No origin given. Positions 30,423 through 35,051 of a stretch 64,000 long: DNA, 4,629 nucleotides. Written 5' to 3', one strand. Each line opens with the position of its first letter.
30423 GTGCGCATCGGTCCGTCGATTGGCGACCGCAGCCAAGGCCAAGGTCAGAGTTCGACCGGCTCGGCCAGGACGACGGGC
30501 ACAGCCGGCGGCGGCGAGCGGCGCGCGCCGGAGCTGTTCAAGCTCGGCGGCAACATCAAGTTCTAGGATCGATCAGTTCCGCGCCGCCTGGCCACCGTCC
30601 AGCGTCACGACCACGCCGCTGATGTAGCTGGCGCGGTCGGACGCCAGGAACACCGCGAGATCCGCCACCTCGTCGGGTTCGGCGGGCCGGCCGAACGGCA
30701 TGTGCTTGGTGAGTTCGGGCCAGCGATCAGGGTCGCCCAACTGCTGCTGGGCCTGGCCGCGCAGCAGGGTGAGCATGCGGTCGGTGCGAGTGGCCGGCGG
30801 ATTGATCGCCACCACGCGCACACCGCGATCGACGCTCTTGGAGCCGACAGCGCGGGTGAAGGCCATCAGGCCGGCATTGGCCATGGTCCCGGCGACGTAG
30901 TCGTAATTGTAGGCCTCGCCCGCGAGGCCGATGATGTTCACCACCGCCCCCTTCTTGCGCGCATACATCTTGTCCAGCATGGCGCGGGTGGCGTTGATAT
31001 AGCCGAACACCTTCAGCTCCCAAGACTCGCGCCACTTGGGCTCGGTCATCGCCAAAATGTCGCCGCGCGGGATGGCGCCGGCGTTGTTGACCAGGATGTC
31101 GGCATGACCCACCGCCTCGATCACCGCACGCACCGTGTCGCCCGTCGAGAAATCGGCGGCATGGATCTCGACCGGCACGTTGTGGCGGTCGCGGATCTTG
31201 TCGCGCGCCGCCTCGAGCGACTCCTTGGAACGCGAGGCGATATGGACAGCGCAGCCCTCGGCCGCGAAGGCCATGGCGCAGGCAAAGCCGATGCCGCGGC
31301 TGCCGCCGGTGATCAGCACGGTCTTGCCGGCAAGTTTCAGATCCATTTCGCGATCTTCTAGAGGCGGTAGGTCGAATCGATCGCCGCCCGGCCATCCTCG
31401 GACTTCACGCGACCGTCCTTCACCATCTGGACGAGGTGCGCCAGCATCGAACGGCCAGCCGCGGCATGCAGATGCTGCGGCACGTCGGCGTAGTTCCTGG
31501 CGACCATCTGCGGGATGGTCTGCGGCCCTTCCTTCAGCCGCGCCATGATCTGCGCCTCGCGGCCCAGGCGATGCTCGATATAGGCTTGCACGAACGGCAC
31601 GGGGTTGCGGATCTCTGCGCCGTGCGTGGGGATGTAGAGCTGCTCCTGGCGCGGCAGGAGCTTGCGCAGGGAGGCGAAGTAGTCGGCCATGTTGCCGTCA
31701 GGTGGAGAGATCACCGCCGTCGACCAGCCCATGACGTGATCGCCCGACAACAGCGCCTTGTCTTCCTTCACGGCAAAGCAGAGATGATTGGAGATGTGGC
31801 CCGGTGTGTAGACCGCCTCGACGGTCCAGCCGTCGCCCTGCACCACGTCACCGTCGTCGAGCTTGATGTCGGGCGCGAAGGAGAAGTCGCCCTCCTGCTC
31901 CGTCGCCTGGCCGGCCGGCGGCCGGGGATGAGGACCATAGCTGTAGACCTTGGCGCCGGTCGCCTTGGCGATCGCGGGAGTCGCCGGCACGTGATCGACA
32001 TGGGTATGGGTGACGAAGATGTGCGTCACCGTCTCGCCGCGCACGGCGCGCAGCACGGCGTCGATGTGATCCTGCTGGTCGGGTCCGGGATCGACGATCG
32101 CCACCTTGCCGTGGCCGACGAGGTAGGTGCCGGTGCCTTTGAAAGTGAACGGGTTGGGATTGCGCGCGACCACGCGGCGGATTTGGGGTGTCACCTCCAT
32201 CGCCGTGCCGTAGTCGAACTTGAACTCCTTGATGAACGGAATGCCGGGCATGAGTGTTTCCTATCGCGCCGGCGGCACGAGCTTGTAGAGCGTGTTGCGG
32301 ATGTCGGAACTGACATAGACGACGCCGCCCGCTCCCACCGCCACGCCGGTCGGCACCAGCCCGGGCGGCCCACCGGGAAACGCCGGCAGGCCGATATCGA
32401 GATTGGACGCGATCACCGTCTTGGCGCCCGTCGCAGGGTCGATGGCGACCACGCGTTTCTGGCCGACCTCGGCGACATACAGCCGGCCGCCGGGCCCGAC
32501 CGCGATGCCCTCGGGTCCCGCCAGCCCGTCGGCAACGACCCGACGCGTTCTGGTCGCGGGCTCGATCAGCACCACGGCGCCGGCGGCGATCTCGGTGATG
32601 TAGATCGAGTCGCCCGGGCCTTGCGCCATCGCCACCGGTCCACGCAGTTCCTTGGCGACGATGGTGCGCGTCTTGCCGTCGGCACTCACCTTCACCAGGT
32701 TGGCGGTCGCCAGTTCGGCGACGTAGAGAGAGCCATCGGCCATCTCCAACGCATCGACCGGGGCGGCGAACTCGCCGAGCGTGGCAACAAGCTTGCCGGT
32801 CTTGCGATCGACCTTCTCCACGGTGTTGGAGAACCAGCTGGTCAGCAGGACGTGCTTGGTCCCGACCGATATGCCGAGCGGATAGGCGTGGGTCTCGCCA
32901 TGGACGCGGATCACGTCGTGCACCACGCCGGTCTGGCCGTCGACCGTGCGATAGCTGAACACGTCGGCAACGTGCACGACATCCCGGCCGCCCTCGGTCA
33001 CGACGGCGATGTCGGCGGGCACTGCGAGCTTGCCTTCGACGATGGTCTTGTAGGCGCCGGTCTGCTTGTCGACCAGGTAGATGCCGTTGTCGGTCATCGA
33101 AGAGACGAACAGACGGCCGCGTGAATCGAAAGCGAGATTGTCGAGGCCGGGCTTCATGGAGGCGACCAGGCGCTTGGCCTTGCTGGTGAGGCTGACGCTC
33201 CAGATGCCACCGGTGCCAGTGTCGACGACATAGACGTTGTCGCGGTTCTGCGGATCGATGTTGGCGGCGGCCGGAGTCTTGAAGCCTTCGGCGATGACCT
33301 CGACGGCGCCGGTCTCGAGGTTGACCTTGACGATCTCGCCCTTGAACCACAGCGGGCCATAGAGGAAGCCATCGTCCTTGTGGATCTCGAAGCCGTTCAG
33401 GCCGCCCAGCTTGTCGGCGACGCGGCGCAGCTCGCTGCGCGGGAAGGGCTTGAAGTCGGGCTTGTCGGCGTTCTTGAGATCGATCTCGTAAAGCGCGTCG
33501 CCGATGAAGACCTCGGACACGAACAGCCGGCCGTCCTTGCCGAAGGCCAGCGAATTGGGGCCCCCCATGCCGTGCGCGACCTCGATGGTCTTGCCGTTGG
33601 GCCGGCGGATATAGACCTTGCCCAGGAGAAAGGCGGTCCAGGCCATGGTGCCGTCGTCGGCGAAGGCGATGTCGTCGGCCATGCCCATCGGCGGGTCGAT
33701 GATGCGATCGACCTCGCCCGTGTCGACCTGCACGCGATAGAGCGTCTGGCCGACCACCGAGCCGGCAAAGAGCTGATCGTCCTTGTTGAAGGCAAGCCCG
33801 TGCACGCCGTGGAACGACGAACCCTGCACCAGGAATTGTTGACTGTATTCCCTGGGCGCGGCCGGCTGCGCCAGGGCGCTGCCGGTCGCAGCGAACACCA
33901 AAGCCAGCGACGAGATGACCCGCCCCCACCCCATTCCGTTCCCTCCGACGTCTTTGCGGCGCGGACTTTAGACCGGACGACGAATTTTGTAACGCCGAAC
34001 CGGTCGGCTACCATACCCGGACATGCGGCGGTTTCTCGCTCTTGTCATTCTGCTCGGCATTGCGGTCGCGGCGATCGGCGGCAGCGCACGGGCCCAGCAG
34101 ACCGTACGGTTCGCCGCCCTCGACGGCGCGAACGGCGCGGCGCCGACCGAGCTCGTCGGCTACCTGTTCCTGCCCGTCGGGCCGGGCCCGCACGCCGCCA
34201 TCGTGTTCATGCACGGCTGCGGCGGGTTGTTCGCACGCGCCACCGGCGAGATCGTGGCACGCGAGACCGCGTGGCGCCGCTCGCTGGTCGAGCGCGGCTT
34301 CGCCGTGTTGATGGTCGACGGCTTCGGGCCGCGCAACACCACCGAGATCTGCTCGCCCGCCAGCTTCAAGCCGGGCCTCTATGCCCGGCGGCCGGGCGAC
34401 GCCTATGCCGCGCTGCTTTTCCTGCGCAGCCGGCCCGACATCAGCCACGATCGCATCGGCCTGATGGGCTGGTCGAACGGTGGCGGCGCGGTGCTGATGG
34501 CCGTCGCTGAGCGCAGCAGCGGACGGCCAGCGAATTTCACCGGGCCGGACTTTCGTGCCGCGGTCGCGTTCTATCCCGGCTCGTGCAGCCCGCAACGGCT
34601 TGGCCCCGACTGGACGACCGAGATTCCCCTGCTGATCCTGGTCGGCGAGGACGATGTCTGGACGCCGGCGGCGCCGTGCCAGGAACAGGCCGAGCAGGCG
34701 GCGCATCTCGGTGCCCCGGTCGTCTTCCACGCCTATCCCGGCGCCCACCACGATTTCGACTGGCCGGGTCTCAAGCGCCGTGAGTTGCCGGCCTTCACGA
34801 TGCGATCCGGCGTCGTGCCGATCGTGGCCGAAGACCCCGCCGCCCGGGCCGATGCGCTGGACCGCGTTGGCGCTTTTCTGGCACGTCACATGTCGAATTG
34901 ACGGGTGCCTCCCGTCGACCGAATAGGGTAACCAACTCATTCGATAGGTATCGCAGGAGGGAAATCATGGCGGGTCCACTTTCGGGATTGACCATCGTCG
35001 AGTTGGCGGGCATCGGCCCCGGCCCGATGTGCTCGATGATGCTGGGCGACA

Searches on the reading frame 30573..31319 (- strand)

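Call 44: search_protein_families(library=pfam, proteins=[window:30573-31319:-], max_evalue=0.00001)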
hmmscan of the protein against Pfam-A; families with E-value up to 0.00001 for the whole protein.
window:30573-31319:- (248 aa): 3 families
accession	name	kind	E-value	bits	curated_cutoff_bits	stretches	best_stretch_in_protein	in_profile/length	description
PF13561.12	adh_short_C2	-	8.4e-40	137.3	27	1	8-243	6-234/236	Enoyl-(Acyl carrier protein) reductase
PF00106.31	adh_short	-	8.6e-37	127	26.6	1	1-181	3-186/195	short chain dehydrogenase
PF08659.16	KR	-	1.8e-09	38.2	22.6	1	2-162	4-170/180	KR domain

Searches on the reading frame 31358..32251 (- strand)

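Call 44: search_protein_families(library=pfam, proteins=[window:31358-32251:-], max_evalue=0.00001)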
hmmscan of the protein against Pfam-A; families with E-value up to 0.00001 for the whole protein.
window:31358-32251:- (297 aa): 2 families
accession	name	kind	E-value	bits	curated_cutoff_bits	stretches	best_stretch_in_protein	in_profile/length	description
PF00753.33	Lactamase_B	-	8.6e-23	81.7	22.7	1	42-210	8-196/196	Metallo-beta-lactamase superfamily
PF17778.7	BLACT_WH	-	8.5e-11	42.1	22.8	1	245-287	1-43/46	Beta-lactamase associated winged helix domain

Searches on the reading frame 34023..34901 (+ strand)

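Call 44: search_protein_families(library=pfam, proteins=[window:34023-34901:+], max_evalue=0.00001)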
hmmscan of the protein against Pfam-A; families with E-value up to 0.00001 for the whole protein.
window:34023-34901:+ (292 aa): 2 families
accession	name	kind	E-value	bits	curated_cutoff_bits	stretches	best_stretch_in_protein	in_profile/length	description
PF01738.24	DLH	-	1.2e-13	51.6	21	1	46-289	3-216/217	Dienelactone hydrolase family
PF00326.27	Peptidase_S9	-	2.9e-08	33.9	22.6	0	84-164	5-85/213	Prolyl oligopeptidase family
